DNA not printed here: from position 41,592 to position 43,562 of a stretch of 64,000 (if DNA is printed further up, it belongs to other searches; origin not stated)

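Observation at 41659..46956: tRNA-bounded operon: three unrecognisable proteins translationally coupled to a DyP-type peroxidase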

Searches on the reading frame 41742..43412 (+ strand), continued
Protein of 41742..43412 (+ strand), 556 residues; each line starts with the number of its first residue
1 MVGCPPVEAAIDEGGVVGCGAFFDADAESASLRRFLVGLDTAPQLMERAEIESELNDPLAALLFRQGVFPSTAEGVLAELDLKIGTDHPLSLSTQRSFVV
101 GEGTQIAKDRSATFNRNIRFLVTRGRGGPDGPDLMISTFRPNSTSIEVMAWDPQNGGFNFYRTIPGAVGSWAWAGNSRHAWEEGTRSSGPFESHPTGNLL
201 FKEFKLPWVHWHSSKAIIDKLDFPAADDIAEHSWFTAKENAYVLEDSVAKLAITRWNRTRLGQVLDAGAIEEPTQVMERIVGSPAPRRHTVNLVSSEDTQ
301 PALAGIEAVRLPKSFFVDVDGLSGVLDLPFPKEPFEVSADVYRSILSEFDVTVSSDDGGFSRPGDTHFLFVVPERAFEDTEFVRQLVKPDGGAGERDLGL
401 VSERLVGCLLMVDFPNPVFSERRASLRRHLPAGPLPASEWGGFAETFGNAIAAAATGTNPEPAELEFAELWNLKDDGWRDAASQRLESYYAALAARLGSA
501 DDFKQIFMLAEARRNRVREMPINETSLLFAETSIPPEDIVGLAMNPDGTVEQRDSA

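Call 47: search_protein_families(library=padloc, proteins=[window:41742-43412:+, L082:9601-12120:+], max_evalue=1)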
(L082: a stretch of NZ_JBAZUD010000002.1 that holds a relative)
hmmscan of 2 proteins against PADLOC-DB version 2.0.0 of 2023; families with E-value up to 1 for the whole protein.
window:41742-43412:+ (556 aa): 0 families

L082:9601-12120:+ (839 aa): 24 families
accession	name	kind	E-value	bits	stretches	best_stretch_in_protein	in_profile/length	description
PDLC02614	DrmC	-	1.6e-23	81.2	2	442-561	21-135/153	DrmC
PDLC02597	DrmC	-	2e-16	58.6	2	442-560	96-218/242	DrmC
PDLC02616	DrmC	-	2.1e-15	55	2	442-563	81-201/224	DrmC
PDLC02591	DrmC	-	8.7e-15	52.6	2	656-788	114-242/260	DrmC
PDLC02609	DrmC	-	1.3e-13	49.5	2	448-548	102-203/241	DrmC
PDLC03922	MkoB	-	1.1e-12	46.1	1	411-787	286-593/610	-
PDLC03924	MkoC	-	1.3e-12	44.6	2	646-792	984-1128/1136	-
PDLC02607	DrmC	-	2.5e-12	44.7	2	385-561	50-237/265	DrmC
PDLC02612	DrmC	-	9.6e-12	42.9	2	420-550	76-197/235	DrmC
PDLC02611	DrmC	-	9.7e-12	43.3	2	660-793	2-126/138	DrmC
PDLC02588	DrmC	-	3.1e-10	38.1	2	745-791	192-238/256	DrmC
PDLC02585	DrmC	-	3.7e-10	37.8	2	437-561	100-228/253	DrmC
PDLC02606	DrmC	-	6.6e-10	37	2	432-561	24-157/182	DrmC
PDLC02594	DrmC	-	7.4e-10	36.7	2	443-562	95-213/240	DrmC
PDLC02592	DrmC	-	4.2e-09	34.5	2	442-552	93-200/234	DrmC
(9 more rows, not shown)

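Call 55: search_protein_families(library=pfam, proteins=[L036:3048-3917:+, L061:11001-14162:-, L075:6782-7609:-, L009:5782-7383:+, L009:10883-12544:-, L020:12040-12675:+, L013:3949-4434:+, L020:13119-14303:+, L048:11719-13926:+, L036:4312-5427:+], max_evalue=0.0001)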
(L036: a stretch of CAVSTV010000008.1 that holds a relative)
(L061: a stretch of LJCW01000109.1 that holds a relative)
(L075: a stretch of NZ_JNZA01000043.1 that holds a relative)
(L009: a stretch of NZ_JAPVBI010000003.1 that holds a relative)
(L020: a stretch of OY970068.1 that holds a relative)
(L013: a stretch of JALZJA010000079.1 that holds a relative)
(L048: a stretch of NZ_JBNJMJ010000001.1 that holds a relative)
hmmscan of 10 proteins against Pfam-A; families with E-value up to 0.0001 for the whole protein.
L036:3048-3917:+ (289 aa): 2 families
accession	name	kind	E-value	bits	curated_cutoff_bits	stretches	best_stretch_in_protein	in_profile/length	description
PF01400.30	Astacin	-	5e-48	163.7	22.5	1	105-278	1-186/189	Astacin (Peptidase family M12A)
PF00413.30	Peptidase_M10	-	1.9e-05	25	24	0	180-197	112-129/159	Matrixin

L061:11001-14162:- (1053 aa): 1 family
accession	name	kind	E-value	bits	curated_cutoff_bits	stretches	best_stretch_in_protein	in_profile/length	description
PF01734.28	Patatin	-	4.9e-06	27.3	27.7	1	314-367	2-55/191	Patatin-like phospholipase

L075:6782-7609:- (275 aa): 1 family
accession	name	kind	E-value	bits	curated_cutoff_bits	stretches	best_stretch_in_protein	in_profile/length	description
PF03537.19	Glyco_hydro_114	-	1.1e-52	179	27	1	47-262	2-227/231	Glycoside-hydrolase family GH114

L009:5782-7383:+ (533 aa): 3 families
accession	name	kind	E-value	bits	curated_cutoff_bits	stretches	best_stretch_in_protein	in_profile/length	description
PF12697.13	Abhydrolase_6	-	6.6e-07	30.6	26.3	1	135-323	40-209/217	Alpha/beta hydrolase family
PF00561.26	Abhydrolase_1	-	2.9e-06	27.6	25.8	1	146-189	51-93/245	alpha/beta hydrolase fold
PF02089.21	Palm_thioest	-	6.7e-05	23.2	26.8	0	149-213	57-114/254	Palmitoyl protein thioesterase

L009:10883-12544:- (553 aa): 1 family
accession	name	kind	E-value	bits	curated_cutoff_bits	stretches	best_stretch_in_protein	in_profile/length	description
PF03098.20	An_peroxidase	-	4.5e-22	78.7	25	1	143-350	143-328/530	Animal haem peroxidase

L020:12040-12675:+ (211 aa): 1 family
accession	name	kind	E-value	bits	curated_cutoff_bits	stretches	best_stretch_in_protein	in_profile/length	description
PF01928.26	CYTH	-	3e-06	27.6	23.2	1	58-190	2-159/179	CYTH domain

L013:3949-4434:+ (161 aa): 2 families
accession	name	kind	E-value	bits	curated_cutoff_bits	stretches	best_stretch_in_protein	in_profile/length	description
PF10604.15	Polyketide_cyc2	-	3.9e-13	50.3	27.4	1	18-143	4-127/142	Polyketide cyclase / dehydrase and lipid transport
PF03364.25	Polyketide_cyc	-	4.9e-11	43.4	23.4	1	24-142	1-122/126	Polyketide cyclase / dehydrase and lipid transport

L020:13119-14303:+ (394 aa): 5 families
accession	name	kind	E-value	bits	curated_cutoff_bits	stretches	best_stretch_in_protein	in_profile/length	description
PF13365.12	Trypsin_2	-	5.2e-30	105.5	27.6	1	122-262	1-144/144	Trypsin-like peptidase domain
PF00089.32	Trypsin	-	5.5e-14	53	20.6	1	123-272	28-204/220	Trypsin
PF17820.7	PDZ_6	-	3e-10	40.1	27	1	324-377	2-54/54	PDZ domain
PF13180.12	PDZ_2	-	3.7e-10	40.4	27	1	321-386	13-78/80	PDZ domain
PF00595.29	PDZ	-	3.7e-05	24.5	23.2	0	320-364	25-69/81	PDZ domain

L048:11719-13926:+ (735 aa): 3 families
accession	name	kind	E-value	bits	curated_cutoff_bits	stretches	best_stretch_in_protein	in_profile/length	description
PF05199.19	GMC_oxred_C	-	4.3e-29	102.3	24.6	1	574-706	5-138/139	GMC oxidoreductase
PF00732.25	GMC_oxred_N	-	3.2e-16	60.2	23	1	174-468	13-217/218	GMC oxidoreductase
PF07992.20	Pyr_redox_2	-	4.7e-05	23.4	26.1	0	99-142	1-44/291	Pyridine nucleotide-disulphide oxidoreductase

L036:4312-5427:+ (371 aa): 1 family
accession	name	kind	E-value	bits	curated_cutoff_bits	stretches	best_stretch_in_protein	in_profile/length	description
PF00656.27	Peptidase_C14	-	9.9e-06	25.8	21.4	1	24-269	3-223/233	Caspase domain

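Call 56: search_protein_families(library=pfam, proteins=[L078:3833-7867:+, L049:3602-7663:+, L055:11584-15291:+, L062:3-4280:+, L081:1173-4985:-, L020:2-4561:+, L012:2-3868:+], max_evalue=0.0001)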
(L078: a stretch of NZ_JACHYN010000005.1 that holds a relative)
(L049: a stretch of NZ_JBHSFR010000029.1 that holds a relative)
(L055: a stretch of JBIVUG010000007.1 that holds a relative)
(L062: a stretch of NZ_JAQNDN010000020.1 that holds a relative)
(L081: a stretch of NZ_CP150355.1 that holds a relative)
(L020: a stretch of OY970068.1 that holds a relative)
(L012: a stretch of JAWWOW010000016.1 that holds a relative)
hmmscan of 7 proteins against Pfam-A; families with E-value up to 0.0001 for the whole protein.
L078:3833-7867:+ (1344 aa): 2 families
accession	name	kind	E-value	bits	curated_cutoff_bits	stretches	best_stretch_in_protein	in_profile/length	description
PF00082.27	Peptidase_S8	-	7.1e-28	98.2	21.8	1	278-529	1-272/288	Subtilase family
PF03572.23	Peptidase_S41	-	1.6e-13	51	24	1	1010-1176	2-127/165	Peptidase family S41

L049:3602-7663:+ (1353 aa): 4 families
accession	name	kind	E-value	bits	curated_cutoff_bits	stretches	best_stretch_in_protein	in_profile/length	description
PF03704.23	BTAD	-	4.1e-40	137.9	22.1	1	190-334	1-146/146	Bacterial transcriptional activator domain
PF13191.12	AAA_16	-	7.1e-23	82.4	32.6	1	455-627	2-166/167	AAA ATPase domain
PF13424.12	TPR_12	-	9.6e-14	51.8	30.1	0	1011-1081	6-76/77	Tetratricopeptide repeat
PF00486.34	Trans_reg_C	-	6.4e-07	29.8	26.2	1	117-182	9-76/77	Transcriptional regulatory protein, C terminal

L055:11584-15291:+ (1235 aa): 4 families
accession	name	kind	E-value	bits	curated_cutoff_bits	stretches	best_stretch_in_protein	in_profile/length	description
PF14200.12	RicinB_lectin_2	-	3.8e-22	79.2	25.6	2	1085-1163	12-88/89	Ricin-type beta-trefoil lectin domain-like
PF13517.12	FG-GAP_3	-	2.7e-15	57.1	26.9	1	801-867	1-61/61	FG-GAP-like repeat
PF00652.28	Ricin_B_lectin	-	3.9e-13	50.1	29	1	1088-1229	3-126/126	Ricin-type beta-trefoil lectin domain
PF01839.29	FG-GAP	-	4.4e-13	49.2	22.1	0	908-930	4-26/37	FG-GAP repeat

L062:3-4280:+ (1425 aa): 4 families
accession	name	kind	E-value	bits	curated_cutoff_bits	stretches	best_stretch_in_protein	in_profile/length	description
PF00069.31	Pkinase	-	4.1e-35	121.9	31.7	1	245-496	3-258/263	Protein kinase domain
PF07714.23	PK_Tyr_Ser-Thr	-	1.7e-23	83.7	23.1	1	249-498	7-257/258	Protein tyrosine and serine/threonine kinase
PF13191.12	AAA_16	-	3.4e-19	70.4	32.6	1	514-688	2-167/167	AAA ATPase domain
PF03109.22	ABC1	-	1.2e-07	31.6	22.9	1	298-392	128-216/244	ABC1 atypical kinase-like domain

L081:1173-4985:- (1270 aa): 3 families
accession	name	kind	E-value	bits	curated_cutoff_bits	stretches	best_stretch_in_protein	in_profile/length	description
PF00069.31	Pkinase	-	5.1e-35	121.6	31.7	2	254-403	103-254/263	Protein kinase domain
PF13191.12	AAA_16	-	3.4e-22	80.1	32.6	1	436-615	2-158/167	AAA ATPase domain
PF07714.23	PK_Tyr_Ser-Thr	-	6.5e-19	68.7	23.1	1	64-400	3-248/258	Protein tyrosine and serine/threonine kinase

L020:2-4561:+ (1519 aa): 5 families
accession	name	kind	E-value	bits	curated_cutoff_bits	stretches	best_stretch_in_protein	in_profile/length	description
PF02518.31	HATPase_c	-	9.3e-31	107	26.4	1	1401-1511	1-109/111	Histidine kinase-, DNA gyrase B-, and HSP90-like ATPase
PF00512.31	HisKA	-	1.5e-20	73.5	26.9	1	1288-1355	2-66/66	His Kinase A (phospho-acceptor) domain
PF13191.12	AAA_16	-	1.4e-16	61.9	32.6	1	27-196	2-154/167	AAA ATPase domain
PF01590.32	GAF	-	4.2e-07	31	22.4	1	999-1120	3-133/133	GAF domain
PF13581.12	HATPase_c_2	-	8.4e-06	26.3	27.4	1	1411-1493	37-113/127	Histidine kinase-like ATPase domain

L012:2-3868:+ (1288 aa): 1 family
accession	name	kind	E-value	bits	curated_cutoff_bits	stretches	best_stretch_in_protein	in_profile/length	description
PF05593.20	RHS_repeat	-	1.6e-20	73.4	22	0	62-98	1-30/38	RHS Repeat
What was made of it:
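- STAND AAA_16 proteins are adjacent in 4 distant loci (call 56). A SARP-type BTAD-AAA_16-TPR regulator is adjacent in L049 (call 56).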

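Call 60: search_protein_families(library=pfam, proteins=[L074:9398-12169:+, L014:4990-7227:+], max_evalue=0.001)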
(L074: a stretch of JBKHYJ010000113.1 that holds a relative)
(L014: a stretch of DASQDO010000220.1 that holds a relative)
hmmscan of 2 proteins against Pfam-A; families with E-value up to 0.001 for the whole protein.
L074:9398-12169:+ (923 aa): 3 families
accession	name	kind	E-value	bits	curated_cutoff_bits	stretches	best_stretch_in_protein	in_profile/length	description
PF13091.12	PLDc_2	-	4.1e-31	108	27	2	744-880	3-132/132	PLD-like domain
PF00614.28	PLDc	-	8.9e-06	26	21.9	0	603-628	1-26/28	Phospholipase D Active site motif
PF11495.14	Regulator_TrmB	-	5.4e-05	23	22.2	0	524-576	12-64/233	Archaeal transcriptional regulator TrmB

L014:4990-7227:+ (745 aa): 2 families
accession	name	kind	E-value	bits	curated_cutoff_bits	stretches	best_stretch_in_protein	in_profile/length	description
PF21105.3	DyP_N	-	5.7e-14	53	27.5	1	236-391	1-146/163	DyP dimeric alpha+beta barrel domain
PF20628.3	Dyp_perox_C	-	2.3e-08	34.4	20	1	601-678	81-138/166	Dyp-type peroxidase, C-terminal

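Call 70: search_protein_families(library=pfam, alignment_id=A5, max_evalue=0.00001)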
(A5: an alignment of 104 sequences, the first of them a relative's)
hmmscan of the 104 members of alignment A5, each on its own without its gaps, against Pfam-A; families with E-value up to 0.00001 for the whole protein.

A. member 1, L003:2251-3363:+ (370 aa): 0 families

B. families by the number of members that match (of 104 scanned): 136 families (the first 25 are shown)
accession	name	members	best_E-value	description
PF01266.30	DAO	2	8.5e-71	FAD dependent oxidoreductase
PF13610.12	DDE_Tnp_IS240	2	5e-47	DDE domain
PF00005.33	ABC_tran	2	1.4e-44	ABC transporter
PF01593.30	Amino_oxidase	2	7.9e-39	Flavin containing amine oxidoreductase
PF00072.30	Response_reg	2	6.1e-28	Response regulator receiver domain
PF00665.32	rve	2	1.5e-26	Integrase core domain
PF07729.17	FCD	2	2.8e-24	FCD domain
PF01370.27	Epimerase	2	6e-24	NAD dependent epimerase/dehydratase family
PF00392.27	GntR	2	3.6e-21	Bacterial regulatory proteins, gntR family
PF08281.18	Sigma70_r4_2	2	2.6e-15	Sigma-70, region 4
PF01546.33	Peptidase_M20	2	2e-10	Peptidase family M20/M25/M40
PF13460.12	NAD_binding_10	2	8.5e-09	NAD(P)H-binding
PF12802.13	MarR_2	2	8.7e-09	MarR family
PF00413.30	Peptidase_M10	2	1.4e-07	Matrixin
PF03446.21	NAD_binding_2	2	5e-07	NAD binding domain of 6-phosphogluconate dehydrogenase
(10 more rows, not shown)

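Call 71: search_protein_families(library=pfam, alignment_id=A6, max_evalue=0.00001)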
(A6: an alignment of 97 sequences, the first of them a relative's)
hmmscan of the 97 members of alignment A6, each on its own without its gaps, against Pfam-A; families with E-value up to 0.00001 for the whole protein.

A. member 1, L003:4808-5212:+ (134 aa): 2 families
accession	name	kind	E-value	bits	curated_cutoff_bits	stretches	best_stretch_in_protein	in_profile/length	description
PF01381.28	HTH_3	-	1.5e-11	44.5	23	1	48-97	3-52/55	Helix-turn-helix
PF13560.12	HTH_31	-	2.8e-09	37.6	27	1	41-94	1-55/64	Helix-turn-helix domain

B. families by the number of members that match (of 97 scanned): 158 families (the first 25 are shown)
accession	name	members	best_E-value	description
PF00583.31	Acetyltransf_1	3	4.5e-20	Acetyltransferase (GNAT) family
PF01494.25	FAD_binding_3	2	2.7e-63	FAD binding domain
PF00501.34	AMP-binding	2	3.2e-63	AMP-binding enzyme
PF12146.15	Hydrolase_4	2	1.2e-44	Serine aminopeptidase, S33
PF13377.12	Peripla_BP_3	2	4.4e-37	Periplasmic binding protein-like domain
PF07690.21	MFS_1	2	3e-31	Major Facilitator Superfamily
PF13302.13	Acetyltransf_3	2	2e-30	Acetyltransferase (GNAT) domain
PF08240.17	ADH_N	2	5.4e-28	Alcohol dehydrogenase GroES-like domain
PF00107.32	ADH_zinc_N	2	6.6e-28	Zinc-binding dehydrogenase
PF00665.32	rve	2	1.1e-24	Integrase core domain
PF00532.27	Peripla_BP_1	2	9.5e-24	Periplasmic binding proteins and sugar binding domain of LacI family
PF13193.12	AMP-binding_C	2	5.6e-22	AMP-binding enzyme C-terminal domain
PF07728.20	AAA_5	2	1.5e-21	AAA domain (dynein-related subfamily)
PF00356.27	LacI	2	1.1e-20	Bacterial regulatory proteins, lacI family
PF13683.12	rve_3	2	1.3e-19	Integrase core domain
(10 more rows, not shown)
